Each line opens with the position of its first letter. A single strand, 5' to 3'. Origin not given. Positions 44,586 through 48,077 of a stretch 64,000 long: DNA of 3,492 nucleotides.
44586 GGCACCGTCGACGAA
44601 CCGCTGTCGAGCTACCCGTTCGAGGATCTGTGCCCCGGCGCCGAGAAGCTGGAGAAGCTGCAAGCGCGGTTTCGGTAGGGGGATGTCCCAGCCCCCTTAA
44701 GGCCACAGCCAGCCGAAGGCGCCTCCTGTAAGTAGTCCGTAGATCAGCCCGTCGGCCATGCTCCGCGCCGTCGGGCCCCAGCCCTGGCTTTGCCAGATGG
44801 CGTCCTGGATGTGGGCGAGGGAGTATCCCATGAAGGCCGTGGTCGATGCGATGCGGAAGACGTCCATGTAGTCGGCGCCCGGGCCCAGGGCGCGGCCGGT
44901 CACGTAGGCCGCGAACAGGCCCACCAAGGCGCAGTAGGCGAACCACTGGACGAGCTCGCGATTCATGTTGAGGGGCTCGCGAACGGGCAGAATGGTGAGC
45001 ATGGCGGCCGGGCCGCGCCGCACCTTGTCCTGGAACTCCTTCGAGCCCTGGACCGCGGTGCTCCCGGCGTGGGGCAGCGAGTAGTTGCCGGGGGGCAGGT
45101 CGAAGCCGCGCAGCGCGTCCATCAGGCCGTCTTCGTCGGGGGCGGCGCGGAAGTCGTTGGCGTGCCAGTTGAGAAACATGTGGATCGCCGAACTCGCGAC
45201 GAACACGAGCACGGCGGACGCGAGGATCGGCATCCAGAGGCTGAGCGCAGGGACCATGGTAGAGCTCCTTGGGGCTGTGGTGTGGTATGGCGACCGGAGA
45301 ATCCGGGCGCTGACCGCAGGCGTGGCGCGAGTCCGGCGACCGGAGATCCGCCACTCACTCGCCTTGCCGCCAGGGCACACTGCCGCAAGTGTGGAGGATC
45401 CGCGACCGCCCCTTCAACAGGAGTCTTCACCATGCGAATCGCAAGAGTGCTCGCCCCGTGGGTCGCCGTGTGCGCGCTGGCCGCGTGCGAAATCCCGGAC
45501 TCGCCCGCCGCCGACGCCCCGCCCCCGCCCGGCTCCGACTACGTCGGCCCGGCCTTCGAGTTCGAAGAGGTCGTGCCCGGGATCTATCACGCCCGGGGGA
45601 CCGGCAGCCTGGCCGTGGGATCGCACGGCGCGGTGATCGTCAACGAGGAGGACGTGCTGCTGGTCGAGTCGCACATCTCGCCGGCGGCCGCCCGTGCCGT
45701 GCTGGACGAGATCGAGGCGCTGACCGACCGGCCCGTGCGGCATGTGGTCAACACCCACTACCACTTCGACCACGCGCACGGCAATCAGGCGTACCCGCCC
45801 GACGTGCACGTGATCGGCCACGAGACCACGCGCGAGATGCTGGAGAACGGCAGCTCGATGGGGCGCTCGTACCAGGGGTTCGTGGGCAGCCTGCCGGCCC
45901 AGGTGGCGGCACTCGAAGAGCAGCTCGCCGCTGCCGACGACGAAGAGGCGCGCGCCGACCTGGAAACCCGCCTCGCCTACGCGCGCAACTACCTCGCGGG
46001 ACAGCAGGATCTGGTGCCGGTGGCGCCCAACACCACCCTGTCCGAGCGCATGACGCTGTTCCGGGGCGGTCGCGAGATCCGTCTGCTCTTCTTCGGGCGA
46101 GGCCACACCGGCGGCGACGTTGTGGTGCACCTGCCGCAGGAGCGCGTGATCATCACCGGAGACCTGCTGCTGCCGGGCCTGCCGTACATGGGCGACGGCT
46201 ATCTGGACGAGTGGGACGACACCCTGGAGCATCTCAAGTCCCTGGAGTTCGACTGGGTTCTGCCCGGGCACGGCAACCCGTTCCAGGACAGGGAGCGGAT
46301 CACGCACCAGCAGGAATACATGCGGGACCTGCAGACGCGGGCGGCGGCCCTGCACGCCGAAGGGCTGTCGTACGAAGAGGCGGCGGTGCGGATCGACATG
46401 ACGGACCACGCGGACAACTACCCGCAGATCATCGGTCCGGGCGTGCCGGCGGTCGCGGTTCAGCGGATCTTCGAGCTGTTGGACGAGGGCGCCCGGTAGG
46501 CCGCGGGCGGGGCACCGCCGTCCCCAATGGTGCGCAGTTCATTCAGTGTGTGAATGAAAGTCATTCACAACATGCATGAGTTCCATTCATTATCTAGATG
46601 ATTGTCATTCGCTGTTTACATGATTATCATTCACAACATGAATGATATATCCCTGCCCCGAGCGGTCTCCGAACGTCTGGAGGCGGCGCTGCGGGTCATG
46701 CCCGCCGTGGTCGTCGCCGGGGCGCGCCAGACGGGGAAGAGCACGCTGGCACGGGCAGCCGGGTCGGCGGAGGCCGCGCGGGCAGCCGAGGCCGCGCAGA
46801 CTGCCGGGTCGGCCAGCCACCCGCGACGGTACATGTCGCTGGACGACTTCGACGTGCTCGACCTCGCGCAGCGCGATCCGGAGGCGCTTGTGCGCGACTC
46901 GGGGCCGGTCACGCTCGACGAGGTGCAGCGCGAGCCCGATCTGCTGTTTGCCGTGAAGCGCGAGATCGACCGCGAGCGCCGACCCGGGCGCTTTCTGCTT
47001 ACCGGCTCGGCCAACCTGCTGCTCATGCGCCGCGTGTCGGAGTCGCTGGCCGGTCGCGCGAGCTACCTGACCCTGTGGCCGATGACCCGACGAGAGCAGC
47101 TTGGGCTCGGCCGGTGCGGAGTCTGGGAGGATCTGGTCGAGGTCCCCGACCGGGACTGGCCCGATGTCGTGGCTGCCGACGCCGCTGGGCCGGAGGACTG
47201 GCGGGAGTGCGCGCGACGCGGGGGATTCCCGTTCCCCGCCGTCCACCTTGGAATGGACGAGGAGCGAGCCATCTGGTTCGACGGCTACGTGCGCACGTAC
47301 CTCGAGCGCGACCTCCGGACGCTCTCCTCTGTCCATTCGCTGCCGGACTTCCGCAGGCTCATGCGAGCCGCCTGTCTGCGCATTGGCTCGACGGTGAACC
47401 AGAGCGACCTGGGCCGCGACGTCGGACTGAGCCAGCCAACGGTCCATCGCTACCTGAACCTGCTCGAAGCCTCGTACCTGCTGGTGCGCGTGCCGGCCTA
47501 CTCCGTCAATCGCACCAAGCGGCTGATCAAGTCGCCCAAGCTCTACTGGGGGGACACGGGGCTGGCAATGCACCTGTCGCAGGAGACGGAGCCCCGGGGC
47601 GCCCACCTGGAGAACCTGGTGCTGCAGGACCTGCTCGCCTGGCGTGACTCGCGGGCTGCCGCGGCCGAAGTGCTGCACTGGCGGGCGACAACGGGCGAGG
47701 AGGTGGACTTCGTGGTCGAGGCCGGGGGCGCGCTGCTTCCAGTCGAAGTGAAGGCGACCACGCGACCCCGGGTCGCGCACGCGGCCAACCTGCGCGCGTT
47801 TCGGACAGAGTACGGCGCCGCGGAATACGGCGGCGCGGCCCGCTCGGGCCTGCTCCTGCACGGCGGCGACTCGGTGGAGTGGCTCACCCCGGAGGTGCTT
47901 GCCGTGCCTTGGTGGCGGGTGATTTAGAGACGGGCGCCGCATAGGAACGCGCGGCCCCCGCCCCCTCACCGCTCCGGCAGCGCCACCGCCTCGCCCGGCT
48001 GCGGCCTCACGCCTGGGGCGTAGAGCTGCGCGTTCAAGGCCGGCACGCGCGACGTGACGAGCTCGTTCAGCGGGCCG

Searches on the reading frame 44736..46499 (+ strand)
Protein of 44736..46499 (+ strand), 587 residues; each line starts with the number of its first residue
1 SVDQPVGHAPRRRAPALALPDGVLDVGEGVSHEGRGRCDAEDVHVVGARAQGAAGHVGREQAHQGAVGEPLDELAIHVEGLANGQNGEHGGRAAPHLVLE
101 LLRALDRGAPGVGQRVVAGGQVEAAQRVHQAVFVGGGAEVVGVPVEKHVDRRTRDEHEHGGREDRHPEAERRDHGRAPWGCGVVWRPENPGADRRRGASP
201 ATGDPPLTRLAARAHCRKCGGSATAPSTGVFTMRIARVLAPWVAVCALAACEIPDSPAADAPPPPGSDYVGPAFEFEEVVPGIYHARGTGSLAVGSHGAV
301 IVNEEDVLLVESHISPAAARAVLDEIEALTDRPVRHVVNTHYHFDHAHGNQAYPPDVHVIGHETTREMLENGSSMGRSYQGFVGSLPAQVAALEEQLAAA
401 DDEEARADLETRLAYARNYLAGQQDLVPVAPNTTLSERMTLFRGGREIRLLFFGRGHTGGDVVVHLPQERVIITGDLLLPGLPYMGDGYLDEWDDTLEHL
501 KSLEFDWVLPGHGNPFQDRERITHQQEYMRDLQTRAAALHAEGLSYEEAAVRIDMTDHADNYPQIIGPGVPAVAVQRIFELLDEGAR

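Call 59: search_protein_families(library=pfam, proteins=[window:44736-46499:+], max_evalue=0.00001)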
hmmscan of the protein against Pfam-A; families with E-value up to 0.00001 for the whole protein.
window:44736-46499:+ (587 aa): 1 family
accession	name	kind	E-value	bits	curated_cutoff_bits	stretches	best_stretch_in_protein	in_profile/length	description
PF00753.33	Lactamase_B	-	3.9e-19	69.8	22.7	1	300-512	10-196/196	Metallo-beta-lactamase superfamily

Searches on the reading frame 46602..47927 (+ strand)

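Call 59: search_protein_families(library=pfam, proteins=[window:46602-47927:+], max_evalue=0.00001)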
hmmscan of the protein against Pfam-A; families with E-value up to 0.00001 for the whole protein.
window:46602-47927:+ (441 aa): 2 families
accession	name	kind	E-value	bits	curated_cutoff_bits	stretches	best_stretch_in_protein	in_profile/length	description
PF13635.12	DUF4143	-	8.8e-39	133.2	28.1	1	235-385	1-159/160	Domain of unknown function (DUF4143)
PF13173.12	AAA_14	-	2.5e-21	76.5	27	1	34-165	3-127/129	AAA domain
